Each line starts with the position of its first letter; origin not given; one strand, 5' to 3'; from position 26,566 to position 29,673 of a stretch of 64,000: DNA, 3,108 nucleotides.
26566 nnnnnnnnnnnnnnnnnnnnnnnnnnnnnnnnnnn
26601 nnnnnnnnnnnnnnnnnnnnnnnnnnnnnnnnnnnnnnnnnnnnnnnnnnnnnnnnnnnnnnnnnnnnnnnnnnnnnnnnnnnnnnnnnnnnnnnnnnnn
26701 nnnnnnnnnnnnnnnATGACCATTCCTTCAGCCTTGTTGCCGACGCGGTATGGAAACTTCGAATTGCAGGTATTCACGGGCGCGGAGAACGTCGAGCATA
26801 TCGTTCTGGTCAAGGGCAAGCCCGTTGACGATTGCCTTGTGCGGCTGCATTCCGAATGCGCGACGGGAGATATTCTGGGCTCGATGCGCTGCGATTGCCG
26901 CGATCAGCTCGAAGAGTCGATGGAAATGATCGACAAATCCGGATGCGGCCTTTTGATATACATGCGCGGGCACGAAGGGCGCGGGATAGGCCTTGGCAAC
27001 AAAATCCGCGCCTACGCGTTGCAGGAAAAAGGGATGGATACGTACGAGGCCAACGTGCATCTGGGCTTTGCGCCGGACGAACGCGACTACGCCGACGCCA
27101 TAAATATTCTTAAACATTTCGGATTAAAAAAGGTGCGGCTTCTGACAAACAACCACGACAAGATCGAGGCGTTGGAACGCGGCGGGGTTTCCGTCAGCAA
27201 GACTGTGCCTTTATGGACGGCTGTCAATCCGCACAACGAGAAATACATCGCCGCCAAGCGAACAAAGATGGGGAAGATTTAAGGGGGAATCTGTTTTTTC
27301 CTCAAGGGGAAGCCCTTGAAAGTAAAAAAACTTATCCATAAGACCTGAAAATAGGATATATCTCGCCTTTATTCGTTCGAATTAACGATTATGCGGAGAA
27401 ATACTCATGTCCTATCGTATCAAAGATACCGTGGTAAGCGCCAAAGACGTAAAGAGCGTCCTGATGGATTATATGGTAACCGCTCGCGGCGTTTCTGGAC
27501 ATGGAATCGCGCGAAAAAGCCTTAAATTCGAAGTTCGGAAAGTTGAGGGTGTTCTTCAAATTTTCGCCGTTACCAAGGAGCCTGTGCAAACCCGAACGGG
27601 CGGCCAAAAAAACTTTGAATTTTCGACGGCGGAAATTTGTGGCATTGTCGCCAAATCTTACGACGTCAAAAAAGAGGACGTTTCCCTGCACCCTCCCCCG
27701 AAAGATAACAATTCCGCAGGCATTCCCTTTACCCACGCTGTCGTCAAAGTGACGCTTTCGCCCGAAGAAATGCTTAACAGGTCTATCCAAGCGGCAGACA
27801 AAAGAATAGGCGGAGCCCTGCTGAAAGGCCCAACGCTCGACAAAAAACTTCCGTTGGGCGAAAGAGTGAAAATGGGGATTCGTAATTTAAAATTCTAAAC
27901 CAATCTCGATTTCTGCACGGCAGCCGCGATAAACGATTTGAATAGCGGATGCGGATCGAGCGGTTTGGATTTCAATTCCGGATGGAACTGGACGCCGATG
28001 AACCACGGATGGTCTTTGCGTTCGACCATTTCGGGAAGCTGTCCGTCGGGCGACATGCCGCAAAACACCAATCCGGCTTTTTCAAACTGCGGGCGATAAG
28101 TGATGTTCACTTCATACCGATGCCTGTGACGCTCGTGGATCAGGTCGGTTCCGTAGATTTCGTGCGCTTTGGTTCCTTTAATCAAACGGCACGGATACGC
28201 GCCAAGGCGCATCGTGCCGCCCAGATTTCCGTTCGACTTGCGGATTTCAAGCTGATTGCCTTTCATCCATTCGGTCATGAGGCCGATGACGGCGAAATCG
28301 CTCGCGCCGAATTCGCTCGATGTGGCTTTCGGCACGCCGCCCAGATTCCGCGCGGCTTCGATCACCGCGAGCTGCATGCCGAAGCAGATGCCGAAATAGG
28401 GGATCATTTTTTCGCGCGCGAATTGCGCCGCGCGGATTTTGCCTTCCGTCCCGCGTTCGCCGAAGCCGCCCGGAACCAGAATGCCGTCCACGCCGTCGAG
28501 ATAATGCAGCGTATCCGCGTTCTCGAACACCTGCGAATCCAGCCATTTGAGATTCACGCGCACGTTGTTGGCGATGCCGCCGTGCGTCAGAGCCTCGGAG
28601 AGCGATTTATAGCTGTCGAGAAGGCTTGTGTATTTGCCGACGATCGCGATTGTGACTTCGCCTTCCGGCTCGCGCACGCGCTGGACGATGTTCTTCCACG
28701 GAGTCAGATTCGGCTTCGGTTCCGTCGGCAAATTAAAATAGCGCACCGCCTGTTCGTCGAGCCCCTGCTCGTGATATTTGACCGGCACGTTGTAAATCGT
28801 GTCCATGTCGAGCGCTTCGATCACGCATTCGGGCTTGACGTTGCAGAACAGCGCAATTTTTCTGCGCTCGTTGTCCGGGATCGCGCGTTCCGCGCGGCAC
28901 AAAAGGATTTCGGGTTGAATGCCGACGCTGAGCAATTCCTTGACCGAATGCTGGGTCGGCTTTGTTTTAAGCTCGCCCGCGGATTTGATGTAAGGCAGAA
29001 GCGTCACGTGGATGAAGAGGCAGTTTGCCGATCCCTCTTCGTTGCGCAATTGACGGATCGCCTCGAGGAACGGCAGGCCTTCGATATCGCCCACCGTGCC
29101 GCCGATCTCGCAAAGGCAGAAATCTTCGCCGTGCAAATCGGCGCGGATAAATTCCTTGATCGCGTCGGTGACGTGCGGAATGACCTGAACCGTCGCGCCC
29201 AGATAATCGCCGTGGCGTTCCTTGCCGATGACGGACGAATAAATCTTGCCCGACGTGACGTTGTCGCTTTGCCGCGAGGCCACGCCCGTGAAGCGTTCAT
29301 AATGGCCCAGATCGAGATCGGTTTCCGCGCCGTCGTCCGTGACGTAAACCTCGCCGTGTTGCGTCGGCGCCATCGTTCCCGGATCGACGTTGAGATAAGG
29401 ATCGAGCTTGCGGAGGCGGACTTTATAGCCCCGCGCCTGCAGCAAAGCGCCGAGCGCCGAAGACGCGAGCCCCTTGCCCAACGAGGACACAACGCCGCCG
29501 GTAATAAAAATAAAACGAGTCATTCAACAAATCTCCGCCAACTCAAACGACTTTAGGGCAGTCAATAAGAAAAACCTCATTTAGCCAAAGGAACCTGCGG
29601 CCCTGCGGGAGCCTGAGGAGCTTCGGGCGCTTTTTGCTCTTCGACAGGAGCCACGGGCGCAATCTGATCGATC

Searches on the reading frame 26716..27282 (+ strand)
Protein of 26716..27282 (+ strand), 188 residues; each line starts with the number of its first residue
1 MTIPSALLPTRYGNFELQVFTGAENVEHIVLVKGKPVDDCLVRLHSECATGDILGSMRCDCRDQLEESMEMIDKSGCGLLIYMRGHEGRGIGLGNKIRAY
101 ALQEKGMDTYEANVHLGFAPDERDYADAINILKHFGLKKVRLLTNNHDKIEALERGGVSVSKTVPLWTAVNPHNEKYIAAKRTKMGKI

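Call 20: search_protein_families(library=pfam, proteins=[window:26716-27282:+], max_evalue=0.001)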
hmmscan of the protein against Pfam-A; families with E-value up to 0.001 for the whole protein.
window:26716-27282:+ (188 aa): 1 family
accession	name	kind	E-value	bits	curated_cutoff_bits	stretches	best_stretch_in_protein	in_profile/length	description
PF00925.25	GTP_cyclohydro2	-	1.5e-61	207.2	23.3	1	5-165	5-165/165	GTP cyclohydrolase II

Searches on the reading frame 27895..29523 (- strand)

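Call 20: search_protein_families(library=pfam, proteins=[window:27895-29523:-], max_evalue=0.001)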
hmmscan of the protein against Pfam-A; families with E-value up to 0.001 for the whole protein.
window:27895-29523:- (542 aa): 3 families
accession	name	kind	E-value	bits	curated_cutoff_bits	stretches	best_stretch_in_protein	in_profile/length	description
PF06418.20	CTP_synth_N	-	3.9e-121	403.9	26.1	1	3-265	1-265/265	CTP synthase N-terminus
PF00117.34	GATase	-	8e-42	143.5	22.8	1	301-533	2-189/190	Glutamine amidotransferase class-I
PF07722.19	Peptidase_C26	-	3.4e-06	27.4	20.5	0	483-516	186-219/219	Peptidase C26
